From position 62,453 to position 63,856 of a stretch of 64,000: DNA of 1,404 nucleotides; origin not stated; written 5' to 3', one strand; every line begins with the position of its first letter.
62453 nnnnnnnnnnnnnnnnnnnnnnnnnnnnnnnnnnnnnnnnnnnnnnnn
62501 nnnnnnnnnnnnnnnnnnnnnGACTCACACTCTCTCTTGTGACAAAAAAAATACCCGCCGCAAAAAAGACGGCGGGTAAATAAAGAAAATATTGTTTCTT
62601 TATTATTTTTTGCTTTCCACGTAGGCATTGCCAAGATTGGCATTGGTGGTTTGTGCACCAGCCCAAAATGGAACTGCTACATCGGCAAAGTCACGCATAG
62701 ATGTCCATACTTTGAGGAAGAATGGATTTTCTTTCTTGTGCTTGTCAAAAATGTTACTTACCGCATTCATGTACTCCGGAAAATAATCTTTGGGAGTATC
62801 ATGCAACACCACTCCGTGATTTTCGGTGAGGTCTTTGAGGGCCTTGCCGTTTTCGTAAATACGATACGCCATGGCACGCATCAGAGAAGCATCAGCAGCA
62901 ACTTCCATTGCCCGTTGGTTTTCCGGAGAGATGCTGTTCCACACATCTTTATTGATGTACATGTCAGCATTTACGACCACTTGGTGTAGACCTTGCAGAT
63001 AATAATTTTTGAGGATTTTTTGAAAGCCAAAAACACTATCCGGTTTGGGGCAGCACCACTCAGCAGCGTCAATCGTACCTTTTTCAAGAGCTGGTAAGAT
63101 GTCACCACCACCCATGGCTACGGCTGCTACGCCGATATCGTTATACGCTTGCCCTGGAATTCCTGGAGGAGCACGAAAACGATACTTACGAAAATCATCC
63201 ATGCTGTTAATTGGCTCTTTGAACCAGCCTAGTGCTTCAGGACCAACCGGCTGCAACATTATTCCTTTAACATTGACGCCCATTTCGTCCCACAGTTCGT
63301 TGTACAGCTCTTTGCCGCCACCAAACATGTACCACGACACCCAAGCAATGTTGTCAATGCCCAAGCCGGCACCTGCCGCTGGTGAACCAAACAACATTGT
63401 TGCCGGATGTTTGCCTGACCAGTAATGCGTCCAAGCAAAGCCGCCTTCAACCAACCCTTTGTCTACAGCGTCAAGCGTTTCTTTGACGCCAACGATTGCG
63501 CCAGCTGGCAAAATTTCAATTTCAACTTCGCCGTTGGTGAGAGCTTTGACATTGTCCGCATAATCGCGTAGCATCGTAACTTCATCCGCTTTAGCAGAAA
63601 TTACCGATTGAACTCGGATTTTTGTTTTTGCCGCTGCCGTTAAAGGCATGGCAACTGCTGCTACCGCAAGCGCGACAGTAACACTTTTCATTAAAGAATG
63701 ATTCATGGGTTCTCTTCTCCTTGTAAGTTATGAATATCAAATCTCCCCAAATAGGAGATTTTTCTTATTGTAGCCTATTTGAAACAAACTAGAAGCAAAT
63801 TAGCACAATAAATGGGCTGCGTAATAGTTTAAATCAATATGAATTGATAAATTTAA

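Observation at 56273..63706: Seven-gene TRAP-transporter/dehydrogenase operon matching the DHPS (2,3-dihydroxypropane-1-sulfonate) catabolic gene set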

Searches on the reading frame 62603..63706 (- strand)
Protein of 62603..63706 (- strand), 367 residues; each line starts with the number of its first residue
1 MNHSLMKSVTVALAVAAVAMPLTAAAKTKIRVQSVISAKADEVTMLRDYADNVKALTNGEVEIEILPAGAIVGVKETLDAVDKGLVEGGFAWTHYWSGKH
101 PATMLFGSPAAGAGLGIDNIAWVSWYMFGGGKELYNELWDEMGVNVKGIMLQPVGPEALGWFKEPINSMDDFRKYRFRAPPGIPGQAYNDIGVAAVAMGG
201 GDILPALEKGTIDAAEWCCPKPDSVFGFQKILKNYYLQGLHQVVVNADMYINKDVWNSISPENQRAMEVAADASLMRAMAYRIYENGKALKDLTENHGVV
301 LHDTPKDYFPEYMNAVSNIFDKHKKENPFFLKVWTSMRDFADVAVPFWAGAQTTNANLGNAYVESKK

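Call 3: search_protein_families(library=pfam, proteins=[window:62603-63706:-])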
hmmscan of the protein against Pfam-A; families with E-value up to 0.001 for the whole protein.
window:62603-63706:- (367 aa): 1 family
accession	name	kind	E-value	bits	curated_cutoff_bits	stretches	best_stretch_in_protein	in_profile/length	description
PF03480.18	DctP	-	2.6e-32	112.7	23.4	1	42-322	11-281/286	Bacterial extracellular solute-binding protein, family 7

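Call 4: search_protein_families(library=ncbifam, proteins=[window:62603-63706:-])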
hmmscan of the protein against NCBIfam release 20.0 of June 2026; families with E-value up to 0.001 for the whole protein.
window:62603-63706:- (367 aa): 2 families
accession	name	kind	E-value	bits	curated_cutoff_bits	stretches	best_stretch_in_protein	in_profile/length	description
NF037995.1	TRAP_S1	subfamily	3.2e-14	52.9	50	1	163-296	124-256/271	TRAP transporter substrate-binding protein DctP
TIGR00787.1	dctP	subfamily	1.5e-07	31.1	175.05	1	46-273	15-233/257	DctP family TRAP transporter solute-binding subunit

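Call 7: search_solved_structures(query=window:62603-63706:-)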
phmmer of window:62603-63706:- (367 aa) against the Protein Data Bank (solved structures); distinct sequences matched with E-value up to 0.001: 60.
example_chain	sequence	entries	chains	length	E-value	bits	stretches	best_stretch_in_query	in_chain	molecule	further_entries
2hzk_A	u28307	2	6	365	8.7e-36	126.9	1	12-343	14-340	TRAP-T family sorbitol/mannitol transporter, periplasmic binding protein, SmoM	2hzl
4yzz_A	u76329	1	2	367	2.1e-35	125.6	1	13-347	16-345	TRAP TRANSPORTER SOLUTE BINDING PROTEIN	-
4yic_A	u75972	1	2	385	2.4e-35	125.4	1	13-347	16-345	TRAP TRANSPORTER SOLUTE BINDING PROTEIN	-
2zzv_A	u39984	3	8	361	3.7e-33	118.3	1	7-264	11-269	ABC transporter, solute-binding protein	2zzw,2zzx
4pe3_A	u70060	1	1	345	2.7e-32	115.4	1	25-270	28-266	TRAP dicarboxylate transporter-DctP subunit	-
4pet_A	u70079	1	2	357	9.6e-32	113.6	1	47-342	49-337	Extracellular solute-binding protein, family 7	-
7ug8_A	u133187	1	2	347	1e-29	107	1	52-322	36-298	Ketoacid-binding protein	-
5cm6_A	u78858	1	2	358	7.5e-28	100.8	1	48-317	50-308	TRAP dicarboxylate transporter-DctP subunit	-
8zmz_A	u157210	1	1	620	2.4e-24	89.3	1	20-221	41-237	Lactate-binding periplasmic protein TTHA0766,Red fluorescent protein drFP583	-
7e9y_A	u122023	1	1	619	2.7e-24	89.1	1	23-214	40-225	Lactate-binding periplasmic protein TTHA0766,Lactate-binding periplasmic protein TTHA0766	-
4p8b_A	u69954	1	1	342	1e-10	44.4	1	6-326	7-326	TRAP-type transporter, periplasmic component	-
4nhb_A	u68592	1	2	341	1.5e-10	43.9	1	16-315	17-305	TRAP dicarboxylate transporter-DctP subunit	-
4nn3_A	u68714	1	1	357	2.9e-10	42.9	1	8-271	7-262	TRAP dicarboxylate transporter, DctP subunit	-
4x8r_A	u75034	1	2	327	5.5e-10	42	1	163-313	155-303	TRAP dicarboxylate transporter, DctP subunit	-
4ng7_A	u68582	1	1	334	5.8e-10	41.9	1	163-317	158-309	TRAP periplasmic solute binding protein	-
24gc_A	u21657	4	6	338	0.00059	22.1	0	34-313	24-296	Dihydroxypropanesulfonate (DHPS) TRAP transporter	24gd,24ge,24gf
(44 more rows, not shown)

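Call 8: find_encoding_contigs(protein=window:62603-63706:-, flank=10000, max_places=6)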
Protein window:62603-63706:- (367 aa): 15 contigs read that carry it; 6 places shown.
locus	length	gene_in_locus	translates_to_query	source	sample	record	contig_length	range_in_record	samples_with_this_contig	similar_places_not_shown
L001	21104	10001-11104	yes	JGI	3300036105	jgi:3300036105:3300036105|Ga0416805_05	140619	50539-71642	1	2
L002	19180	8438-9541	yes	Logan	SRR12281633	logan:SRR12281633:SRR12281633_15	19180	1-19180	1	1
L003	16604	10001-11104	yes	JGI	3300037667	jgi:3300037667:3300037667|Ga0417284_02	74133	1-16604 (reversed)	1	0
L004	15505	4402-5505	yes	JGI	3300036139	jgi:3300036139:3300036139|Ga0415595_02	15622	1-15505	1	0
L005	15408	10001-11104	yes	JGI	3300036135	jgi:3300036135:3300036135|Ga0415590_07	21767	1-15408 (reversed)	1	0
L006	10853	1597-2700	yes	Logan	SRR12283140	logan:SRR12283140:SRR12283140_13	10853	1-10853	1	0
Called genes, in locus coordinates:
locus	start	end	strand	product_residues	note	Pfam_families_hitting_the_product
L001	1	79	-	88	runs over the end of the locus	-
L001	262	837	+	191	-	PF01071:GARS_A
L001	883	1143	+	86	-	-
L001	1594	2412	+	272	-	PF00892:EamA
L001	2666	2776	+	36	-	-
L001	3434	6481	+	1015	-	PF14850:Pro_dh-DNA_bdg, PF01619:Pro_dh, PF00171:Aldedh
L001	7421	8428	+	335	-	PF08240:ADH_N, PF00107:ADH_zinc_N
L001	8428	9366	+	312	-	PF23023:Anti-Pycsar_Apyc1 (weak), PF00753:Lactamase_B, PF19583:ODP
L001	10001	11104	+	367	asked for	PF03480:DctP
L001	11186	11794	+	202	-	PF04290:DctQ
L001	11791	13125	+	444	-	PF06808:DctM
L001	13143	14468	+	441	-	PF00815:Histidinol_dh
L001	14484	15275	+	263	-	PF00106:adh_short, PF08659:KR (weak), PF13561:adh_short_C2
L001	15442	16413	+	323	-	PF08240:ADH_N, PF16912:Glu_dehyd_C, PF03807:F420_oxidored (weak), PF00107:ADH_zinc_N, PF13602:ADH_zinc_N_2 (weak)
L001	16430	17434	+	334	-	PF02615:Ldh_2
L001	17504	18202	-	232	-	PF01026:TatD_DNase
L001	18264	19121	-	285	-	PF13177:DNA_pol3_delta2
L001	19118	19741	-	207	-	PF02223:Thymidylate_kin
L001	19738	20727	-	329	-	PF02618:YceG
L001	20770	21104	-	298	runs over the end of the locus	PF05368:NmrA, PF13460:NAD_binding_10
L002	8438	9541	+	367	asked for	PF03480:DctP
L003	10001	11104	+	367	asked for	PF03480:DctP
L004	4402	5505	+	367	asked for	PF03480:DctP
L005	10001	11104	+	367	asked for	PF03480:DctP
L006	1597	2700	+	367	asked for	PF03480:DctP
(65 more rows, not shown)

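Call 28: find_homologous_proteins(query=window:62603-63706:-, max_evalue=1e-20)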
Query window:62603-63706:- (367 aa): 3441 proteins with E <= 1e-20 among 8000 candidates; the best 120 are listed.
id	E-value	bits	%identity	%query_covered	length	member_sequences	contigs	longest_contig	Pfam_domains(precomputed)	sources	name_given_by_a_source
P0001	2.0e-245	832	100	99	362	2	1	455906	PF03480.19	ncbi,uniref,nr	ncbi:TRAP transporter substrate-binding protein [Candidatus Persebacteraceae bacterium Df01]|uniref:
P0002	2.5e-212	723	84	99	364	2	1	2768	PF03480.19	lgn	-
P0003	7.8e-212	721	87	94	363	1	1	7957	PF03480.19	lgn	-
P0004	1.8e-211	720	87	93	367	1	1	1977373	PF03480.19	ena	-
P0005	1.9e-211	720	86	94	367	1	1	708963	PF03480.19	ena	-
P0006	2.1e-211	720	87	93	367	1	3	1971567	PF03480.19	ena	-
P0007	2.2e-211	720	86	94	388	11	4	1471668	PF03480.19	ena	-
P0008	2.4e-211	719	87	93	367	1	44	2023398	PF03480.19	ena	-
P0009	2.5e-211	719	87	93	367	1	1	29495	PF03480.19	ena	-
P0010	3.0e-211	719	86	93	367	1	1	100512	PF03480.19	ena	-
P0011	3.2e-211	719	87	93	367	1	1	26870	PF03480.19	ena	-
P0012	3.8e-211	719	87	93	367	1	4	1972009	PF03480.19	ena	-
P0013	3.8e-211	719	87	93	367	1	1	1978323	PF03480.19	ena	-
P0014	3.9e-211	719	87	93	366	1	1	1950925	PF03480.19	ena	-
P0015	4.2e-211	719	87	93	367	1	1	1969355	PF03480.19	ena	-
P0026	1.6e-207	707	84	94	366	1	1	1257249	PF03480.19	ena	-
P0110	7.7e-192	655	78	95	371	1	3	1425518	PF03480.19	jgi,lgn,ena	jgi:TRAP-type mannitol/chloroaromatic compound transport system substrate-binding protein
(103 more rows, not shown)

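Call 29: find_encoding_contigs(protein=P0026, flank=10000, max_places=2)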
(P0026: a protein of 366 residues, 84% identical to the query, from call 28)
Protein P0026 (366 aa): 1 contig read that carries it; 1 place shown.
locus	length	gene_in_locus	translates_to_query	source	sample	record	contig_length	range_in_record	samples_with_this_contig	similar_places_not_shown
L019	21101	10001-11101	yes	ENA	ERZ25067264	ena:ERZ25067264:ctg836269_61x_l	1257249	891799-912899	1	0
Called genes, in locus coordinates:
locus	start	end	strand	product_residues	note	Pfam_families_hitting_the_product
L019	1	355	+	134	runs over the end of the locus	PF00872:Transposase_mut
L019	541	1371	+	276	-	PF02195:ParB_N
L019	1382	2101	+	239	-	-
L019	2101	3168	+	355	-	PF12706:Lactamase_B_2 (faint)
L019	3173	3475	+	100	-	-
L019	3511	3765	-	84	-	PF00872:Transposase_mut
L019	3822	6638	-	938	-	PF02463:SMC_N (weak), PF13476:AAA_23, PF13304:AAA_21 (faint)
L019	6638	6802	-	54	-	-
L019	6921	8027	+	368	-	PF01609:DDE_Tnp_1 (faint)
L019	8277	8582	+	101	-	-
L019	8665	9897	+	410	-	PF04295:GD_AH_second, PF20629:GD_AH_C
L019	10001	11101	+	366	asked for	PF03480:DctP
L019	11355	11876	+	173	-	PF04290:DctQ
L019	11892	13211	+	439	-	PF06808:DctM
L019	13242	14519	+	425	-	PF00815:Histidinol_dh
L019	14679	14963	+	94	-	PF17761:DUF1016_N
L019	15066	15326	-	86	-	-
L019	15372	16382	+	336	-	PF08240:ADH_N, PF01266:DAO (weak), PF00107:ADH_zinc_N (weak)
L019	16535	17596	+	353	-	PF03480:DctP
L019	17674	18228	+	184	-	PF04290:DctQ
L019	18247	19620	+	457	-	PF06808:DctM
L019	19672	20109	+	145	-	-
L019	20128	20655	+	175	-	-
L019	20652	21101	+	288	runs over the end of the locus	PF01145:Band_7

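Call 30: find_encoding_contigs(protein=P0008, flank=10000, max_places=2)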
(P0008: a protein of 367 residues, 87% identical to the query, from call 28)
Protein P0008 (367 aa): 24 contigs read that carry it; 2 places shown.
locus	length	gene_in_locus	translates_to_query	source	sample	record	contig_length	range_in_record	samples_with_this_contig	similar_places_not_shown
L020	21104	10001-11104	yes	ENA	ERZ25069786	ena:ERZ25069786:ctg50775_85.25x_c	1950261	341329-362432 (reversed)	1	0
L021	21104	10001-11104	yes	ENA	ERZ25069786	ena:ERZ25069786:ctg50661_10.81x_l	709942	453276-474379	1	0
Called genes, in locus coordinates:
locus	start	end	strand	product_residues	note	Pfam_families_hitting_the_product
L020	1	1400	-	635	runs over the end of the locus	PF03901:Glyco_transf_22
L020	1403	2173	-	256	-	PF00557:Peptidase_M24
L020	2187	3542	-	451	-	PF22807:TrAA12, PF23500:DUF7133 (faint), PF07995:GSDH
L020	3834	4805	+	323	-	PF13379:NMT1_2 (weak), PF16868:NMT1_3, PF09084:NMT1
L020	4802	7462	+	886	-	PF06808:DctM, PF11874:DUF3394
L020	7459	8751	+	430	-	PF00155:Aminotran_1_2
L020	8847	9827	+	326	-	PF13483:Lactamase_B_3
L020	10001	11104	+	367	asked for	PF03480:DctP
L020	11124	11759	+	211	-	PF04290:DctQ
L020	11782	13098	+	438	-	PF06808:DctM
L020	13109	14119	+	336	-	PF08240:ADH_N, PF00107:ADH_zinc_N, PF01266:DAO (weak)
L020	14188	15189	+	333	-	PF03480:DctP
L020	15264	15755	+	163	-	PF04290:DctQ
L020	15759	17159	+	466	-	PF06808:DctM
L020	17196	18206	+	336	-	PF03480:DctP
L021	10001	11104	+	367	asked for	PF03480:DctP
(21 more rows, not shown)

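Call 38: find_encoding_contigs(protein=P0110, flank=10000, max_places=3)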
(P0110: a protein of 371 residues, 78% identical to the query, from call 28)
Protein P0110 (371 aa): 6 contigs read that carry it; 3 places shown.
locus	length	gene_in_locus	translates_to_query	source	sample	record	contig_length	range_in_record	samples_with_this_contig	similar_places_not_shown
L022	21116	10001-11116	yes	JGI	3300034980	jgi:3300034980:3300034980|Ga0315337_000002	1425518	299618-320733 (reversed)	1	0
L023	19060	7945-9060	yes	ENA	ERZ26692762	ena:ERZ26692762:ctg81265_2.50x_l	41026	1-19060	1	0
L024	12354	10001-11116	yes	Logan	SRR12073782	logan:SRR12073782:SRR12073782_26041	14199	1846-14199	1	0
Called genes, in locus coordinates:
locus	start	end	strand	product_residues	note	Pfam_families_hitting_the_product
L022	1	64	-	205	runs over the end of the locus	PF07486:Hydrolase_2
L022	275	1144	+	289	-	PF00483:NTP_transferase, PF12804:NTP_transf_3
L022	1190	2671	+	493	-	PF00370:FGGY_N, PF02782:FGGY_C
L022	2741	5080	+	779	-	PF12228:DUF3604 (faint)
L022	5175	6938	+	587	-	PF00587:tRNA-synt_2b, PF04073:tRNA_edit, PF03129:HGTP_anticodon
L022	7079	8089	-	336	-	PF00296:Bac_luciferase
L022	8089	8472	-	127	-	PF02627:CMD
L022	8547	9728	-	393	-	PF00356:LacI, PF00532:Peripla_BP_1, PF13407:Peripla_BP_4, PF13377:Peripla_BP_3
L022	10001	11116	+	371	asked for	PF03480:DctP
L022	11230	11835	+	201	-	PF04290:DctQ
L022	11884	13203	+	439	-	PF06808:DctM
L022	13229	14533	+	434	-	PF00815:Histidinol_dh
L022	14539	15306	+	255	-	PF00106:adh_short, PF08659:KR, PF13561:adh_short_C2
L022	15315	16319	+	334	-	PF08240:ADH_N, PF01262:AlaDh_PNT_C (weak), PF00107:ADH_zinc_N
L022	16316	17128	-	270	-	PF00106:adh_short, PF08659:KR (weak), PF13561:adh_short_C2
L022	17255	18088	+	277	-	PF00106:adh_short, PF08659:KR, PF13561:adh_short_C2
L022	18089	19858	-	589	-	PF00070:Pyr_redox (faint), PF02826:2-Hacid_dh_C (faint), PF00743:FMO-like, PF01266:DAO (faint), PF07992:Pyr_redox_2, PF13450:NAD_binding_8 (weak), PF13738:Pyr_redox_3, PF13434:Lys_Orn_oxgnase (weak), +1 more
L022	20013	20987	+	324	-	PF00248:Aldo_ket_red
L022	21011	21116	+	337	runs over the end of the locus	PF00248:Aldo_ket_red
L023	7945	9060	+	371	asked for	PF03480:DctP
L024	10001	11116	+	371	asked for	PF03480:DctP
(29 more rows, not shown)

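Call 40: find_related_loci(query=window:62603-63706:-, collection=metagenome_contigs, flank=10000)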
Query window:62603-63706:- (367 aa) in metagenome_contigs; peptide patterns used: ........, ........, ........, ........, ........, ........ (x = any residue, [..] = any of these).
600 stretches matched a pattern (row limit reached: there are more); 590 encode a relative of the query (tblastn E <= 1e-3); the best 80 are kept; 80 distinct loci.
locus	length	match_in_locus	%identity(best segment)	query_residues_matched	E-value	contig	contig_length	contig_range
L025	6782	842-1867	82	25-366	0e+0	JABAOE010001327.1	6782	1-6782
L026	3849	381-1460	76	7-366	0e+0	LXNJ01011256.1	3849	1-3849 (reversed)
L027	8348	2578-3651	77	11-367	0e+0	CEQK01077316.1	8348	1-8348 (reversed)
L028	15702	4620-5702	76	6-364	0e+0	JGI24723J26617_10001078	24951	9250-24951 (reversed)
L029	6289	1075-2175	74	1-363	0e+0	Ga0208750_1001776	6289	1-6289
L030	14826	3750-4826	78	9-367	0e+0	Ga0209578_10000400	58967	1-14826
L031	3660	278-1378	74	1-363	0e+0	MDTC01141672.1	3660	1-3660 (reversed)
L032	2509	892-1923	79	24-367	0e+0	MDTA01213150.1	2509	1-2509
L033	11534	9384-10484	74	1-367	0e+0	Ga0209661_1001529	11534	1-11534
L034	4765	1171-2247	76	8-367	0e+0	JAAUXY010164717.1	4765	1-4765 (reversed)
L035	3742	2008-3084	76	8-367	0e+0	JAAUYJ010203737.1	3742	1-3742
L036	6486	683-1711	79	25-367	0e+0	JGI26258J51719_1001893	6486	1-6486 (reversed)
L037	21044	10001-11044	78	21-367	0e+0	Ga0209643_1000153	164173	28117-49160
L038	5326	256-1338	75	6-367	0e+0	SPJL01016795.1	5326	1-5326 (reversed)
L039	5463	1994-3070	75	9-367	0e+0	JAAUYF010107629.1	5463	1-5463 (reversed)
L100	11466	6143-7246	68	2-367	5e-179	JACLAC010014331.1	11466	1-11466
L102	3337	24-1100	70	8-365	0e+0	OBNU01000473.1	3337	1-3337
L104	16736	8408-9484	70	8-365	6e-178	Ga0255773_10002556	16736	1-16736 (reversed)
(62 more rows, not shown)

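Call 61: search_protein_families(library=ncbifam, proteins=[L001:7421-8428:+, L001:8428-9366:+, L001:1594-2412:+], max_evalue=1e-10)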
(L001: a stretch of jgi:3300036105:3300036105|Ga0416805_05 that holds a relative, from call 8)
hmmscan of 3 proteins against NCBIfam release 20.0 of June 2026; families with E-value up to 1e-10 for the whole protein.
L001:7421-8428:+ (335 aa): 7 families
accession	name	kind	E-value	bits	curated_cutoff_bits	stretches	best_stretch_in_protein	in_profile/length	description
TIGR02823.1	oxido_YhdH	subfamily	6.6e-119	396.5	297.25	1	11-333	1-324/324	acrylyl-CoA reductase family protein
NF051456.1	acrylyl_AcuI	equivalog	1.7e-117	391.8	440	1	10-332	1-323/325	acrylyl-CoA reductase (NADPH)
TIGR02824.1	quinone_pig3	subfamily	1.3e-25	90.1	296.8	1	11-287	2-273/325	putative NAD(P)H quinone oxidoreductase, PIG3 family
NF010344.0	PRK13771.1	subfamily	4.9e-21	75.1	349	1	99-273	110-279/334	putative alcohol dehydrogenase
TIGR01751.1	crot-CoA-red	equivalog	6.5e-15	54.7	378.55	1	101-214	136-249/398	crotonyl-CoA carboxylase/reductase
NF041172.1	AcrlCoa_red_Thmprot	equivalog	7.1e-15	54.8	500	0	100-250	111-256/334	acryloyl-CoA reductase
NF047908.1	AldhRedAhr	equivalog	5.5e-13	48.5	470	0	102-211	117-222/335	NADPH-dependent aldehyde reductase Ahr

L001:8428-9366:+ (312 aa): 2 families
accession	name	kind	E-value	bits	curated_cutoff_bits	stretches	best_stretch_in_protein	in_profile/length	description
NF033105.1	bla_subclass_B3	equivalog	1.3e-13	50.9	240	1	27-163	25-147/257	subclass B3 metallo-beta-lactamase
NF012229.1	bla_class_B_core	domain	6.7e-12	45.8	100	1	29-170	19-137/139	metallo-beta-lactamase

L001:1594-2412:+ (272 aa): 2 families
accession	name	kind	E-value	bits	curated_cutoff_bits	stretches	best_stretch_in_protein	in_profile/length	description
TIGR00950.1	2A78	equivalog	6.2e-25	88.1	230.2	1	14-263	20-262/264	carboxylate/amino acid/amine transporter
NF008432.0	PRK11272.1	equivalog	1.9e-12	47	270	1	3-267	29-285/294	drug/metabolite exporter YedA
